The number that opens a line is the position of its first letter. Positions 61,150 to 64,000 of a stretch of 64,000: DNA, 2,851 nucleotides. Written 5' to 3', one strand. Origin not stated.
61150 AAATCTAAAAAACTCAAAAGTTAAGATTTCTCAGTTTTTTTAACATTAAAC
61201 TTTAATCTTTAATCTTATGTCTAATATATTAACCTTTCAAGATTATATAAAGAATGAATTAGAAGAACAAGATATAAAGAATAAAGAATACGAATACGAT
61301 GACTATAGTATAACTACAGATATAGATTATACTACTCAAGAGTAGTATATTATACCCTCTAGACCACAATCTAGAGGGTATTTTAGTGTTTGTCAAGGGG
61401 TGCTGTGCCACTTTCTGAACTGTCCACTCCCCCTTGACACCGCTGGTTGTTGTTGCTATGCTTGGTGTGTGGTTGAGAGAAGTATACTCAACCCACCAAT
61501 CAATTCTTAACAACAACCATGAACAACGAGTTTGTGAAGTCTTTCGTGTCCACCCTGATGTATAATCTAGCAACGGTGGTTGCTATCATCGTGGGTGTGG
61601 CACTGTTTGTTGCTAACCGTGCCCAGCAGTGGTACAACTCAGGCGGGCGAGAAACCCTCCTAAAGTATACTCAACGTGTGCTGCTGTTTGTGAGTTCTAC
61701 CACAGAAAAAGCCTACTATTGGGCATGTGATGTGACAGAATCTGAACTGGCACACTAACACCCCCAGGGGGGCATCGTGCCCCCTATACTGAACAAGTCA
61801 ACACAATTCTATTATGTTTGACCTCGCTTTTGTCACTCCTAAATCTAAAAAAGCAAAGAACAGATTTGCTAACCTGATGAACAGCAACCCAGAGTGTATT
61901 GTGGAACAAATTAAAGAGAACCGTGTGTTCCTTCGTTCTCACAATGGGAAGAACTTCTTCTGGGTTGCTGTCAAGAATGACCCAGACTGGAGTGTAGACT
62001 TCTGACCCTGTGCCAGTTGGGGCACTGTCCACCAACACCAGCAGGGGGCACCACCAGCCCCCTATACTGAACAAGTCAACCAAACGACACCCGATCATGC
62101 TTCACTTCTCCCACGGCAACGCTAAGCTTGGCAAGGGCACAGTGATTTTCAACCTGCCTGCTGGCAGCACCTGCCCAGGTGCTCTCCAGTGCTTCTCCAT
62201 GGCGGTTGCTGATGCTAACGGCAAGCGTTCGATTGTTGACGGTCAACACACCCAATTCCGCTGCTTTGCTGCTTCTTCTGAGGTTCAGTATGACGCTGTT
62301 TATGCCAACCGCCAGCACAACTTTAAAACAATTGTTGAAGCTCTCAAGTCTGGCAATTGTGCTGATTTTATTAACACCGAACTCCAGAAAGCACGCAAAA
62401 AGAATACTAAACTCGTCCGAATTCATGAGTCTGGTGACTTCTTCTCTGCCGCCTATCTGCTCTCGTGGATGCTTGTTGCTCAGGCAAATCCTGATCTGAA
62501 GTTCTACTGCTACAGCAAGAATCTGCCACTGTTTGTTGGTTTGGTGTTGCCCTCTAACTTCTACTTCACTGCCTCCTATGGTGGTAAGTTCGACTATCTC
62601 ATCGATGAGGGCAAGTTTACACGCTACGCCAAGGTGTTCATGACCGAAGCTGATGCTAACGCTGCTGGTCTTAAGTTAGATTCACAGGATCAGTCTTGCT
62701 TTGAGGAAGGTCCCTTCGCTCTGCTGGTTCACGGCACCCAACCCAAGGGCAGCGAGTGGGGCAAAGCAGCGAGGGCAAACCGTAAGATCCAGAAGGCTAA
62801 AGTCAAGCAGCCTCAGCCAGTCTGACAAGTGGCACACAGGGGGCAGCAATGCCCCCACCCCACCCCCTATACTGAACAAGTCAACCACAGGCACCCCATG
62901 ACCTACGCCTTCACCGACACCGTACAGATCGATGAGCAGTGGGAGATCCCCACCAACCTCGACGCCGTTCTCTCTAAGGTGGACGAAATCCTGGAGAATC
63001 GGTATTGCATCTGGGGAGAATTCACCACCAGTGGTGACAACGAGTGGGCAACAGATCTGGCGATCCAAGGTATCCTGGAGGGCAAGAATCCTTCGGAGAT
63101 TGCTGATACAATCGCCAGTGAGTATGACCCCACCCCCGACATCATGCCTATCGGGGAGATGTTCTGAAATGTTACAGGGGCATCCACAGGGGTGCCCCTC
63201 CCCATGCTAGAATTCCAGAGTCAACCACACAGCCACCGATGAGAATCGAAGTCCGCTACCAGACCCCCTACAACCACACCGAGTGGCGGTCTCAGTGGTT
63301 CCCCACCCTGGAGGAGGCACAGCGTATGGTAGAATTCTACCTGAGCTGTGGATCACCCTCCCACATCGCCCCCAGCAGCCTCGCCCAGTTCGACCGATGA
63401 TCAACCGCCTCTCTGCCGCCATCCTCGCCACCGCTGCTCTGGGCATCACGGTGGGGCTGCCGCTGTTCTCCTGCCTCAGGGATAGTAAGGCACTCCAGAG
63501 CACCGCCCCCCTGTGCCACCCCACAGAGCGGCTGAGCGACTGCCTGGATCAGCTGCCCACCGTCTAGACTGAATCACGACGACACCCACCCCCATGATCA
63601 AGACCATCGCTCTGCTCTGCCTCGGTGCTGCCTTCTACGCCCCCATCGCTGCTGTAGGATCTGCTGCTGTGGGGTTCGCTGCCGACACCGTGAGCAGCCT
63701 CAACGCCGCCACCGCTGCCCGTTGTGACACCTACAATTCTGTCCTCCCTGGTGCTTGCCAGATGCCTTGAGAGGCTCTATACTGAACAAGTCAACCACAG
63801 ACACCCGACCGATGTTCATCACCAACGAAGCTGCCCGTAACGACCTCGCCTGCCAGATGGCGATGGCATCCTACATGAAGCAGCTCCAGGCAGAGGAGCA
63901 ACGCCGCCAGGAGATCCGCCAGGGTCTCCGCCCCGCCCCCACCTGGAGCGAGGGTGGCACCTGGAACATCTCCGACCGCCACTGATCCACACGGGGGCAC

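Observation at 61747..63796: Exact 20-mer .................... repeated four times, each 24-29 nt upstream of a small gene in the GC-rich block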

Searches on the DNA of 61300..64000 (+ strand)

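Call 5: search_dna_similar(query=window:61300-64000:+, collection=phages, mode=near)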
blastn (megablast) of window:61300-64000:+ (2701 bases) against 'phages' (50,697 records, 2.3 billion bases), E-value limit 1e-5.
Records with a match: 1; places in all: 1; records where one place covers at least 80% of the query: 0.
Best place of each record, by identity: 95-99% 1.
By first word of the organism name: Synechococcus 1.
By host as written in the record: Parasynechococcus marenigrum WH 8102 1.
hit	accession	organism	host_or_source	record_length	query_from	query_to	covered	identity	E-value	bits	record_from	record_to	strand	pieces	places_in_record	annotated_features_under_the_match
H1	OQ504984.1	Synechococcus phage S-8S56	Parasynechococcus marenigrum WH 8102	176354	2657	2692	1%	97.2%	1e-6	62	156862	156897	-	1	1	none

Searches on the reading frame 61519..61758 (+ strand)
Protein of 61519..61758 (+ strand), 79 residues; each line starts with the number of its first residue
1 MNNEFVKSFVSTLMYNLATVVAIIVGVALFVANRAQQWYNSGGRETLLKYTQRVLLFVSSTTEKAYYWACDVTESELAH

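Call 61: search_protein_families(library=phrogs, proteins=[window:61519-61758:+], max_evalue=0.01)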
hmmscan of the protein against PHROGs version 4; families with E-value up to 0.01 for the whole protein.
window:61519-61758:+ (79 aa): 0 families

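Call 62: search_protein_families(library=pfam, proteins=[window:61519-61758:+], max_evalue=0.01)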
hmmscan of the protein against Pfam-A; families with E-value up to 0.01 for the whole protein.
window:61519-61758:+ (79 aa): 0 families

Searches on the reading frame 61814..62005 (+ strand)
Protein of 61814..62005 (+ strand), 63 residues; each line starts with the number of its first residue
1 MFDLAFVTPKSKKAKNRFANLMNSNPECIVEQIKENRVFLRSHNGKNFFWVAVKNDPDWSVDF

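Call 61: search_protein_families(library=phrogs, proteins=[window:61814-62005:+], max_evalue=0.01)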
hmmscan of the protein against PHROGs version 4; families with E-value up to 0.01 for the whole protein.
window:61814-62005:+ (63 aa): 1 family
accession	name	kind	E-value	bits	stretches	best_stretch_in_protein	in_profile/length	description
phrog_1653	-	unknown function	6.7e-18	65.8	1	7-61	8-61/63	-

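Call 62: search_protein_families(library=pfam, proteins=[window:61814-62005:+], max_evalue=0.01)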
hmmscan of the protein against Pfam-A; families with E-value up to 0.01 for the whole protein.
window:61814-62005:+ (63 aa): 0 families

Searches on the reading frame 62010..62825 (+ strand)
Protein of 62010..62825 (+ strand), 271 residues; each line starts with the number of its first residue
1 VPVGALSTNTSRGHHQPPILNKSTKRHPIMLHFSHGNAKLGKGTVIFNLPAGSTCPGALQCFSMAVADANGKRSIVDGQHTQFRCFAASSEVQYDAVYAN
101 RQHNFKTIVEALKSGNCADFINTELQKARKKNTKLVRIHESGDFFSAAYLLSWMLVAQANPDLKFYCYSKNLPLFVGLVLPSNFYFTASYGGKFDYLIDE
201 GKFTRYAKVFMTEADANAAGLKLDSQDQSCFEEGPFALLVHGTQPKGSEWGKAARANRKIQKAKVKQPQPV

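Call 6: search_protein_families(library=pfam, proteins=[window:62010-62825:+])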
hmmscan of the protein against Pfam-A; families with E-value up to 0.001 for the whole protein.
window:62010-62825:+ (271 aa): 1 family
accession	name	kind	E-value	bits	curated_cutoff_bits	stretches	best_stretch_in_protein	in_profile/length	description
PF17338.8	GP88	-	4.9e-42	144.8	24.4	1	34-258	4-225/230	Gene product 88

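Call 61: search_protein_families(library=phrogs, proteins=[window:62097-62825:+], max_evalue=0.01)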
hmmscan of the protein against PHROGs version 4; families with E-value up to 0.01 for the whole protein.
window:62097-62825:+ (242 aa): 2 families
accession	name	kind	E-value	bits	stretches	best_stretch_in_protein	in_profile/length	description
phrog_1392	-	unknown function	1.7e-25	91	1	15-195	69-237/296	-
phrog_6354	-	unknown function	0.0073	17.4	0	43-103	10-69/74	-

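Call 62: search_protein_families(library=pfam, proteins=[window:62097-62825:+], max_evalue=0.01)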
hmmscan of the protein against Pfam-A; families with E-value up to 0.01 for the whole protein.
window:62097-62825:+ (242 aa): 1 family
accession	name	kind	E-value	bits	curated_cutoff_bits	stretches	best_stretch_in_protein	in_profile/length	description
PF17338.8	GP88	-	3.8e-42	145.1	24.4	1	5-229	4-225/230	Gene product 88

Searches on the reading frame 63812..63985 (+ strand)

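Call 61: search_protein_families(library=phrogs, proteins=[window:63812-63985:+], max_evalue=0.01)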
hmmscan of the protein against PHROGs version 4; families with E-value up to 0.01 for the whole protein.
window:63812-63985:+ (57 aa): 1 family
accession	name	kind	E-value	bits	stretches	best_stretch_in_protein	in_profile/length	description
phrog_14769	-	unknown function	9.9e-16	58.7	1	1-57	26-77/77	-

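Call 62: search_protein_families(library=pfam, proteins=[window:63812-63985:+], max_evalue=0.01)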
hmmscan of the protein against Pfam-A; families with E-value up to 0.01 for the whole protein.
window:63812-63985:+ (57 aa): 0 families
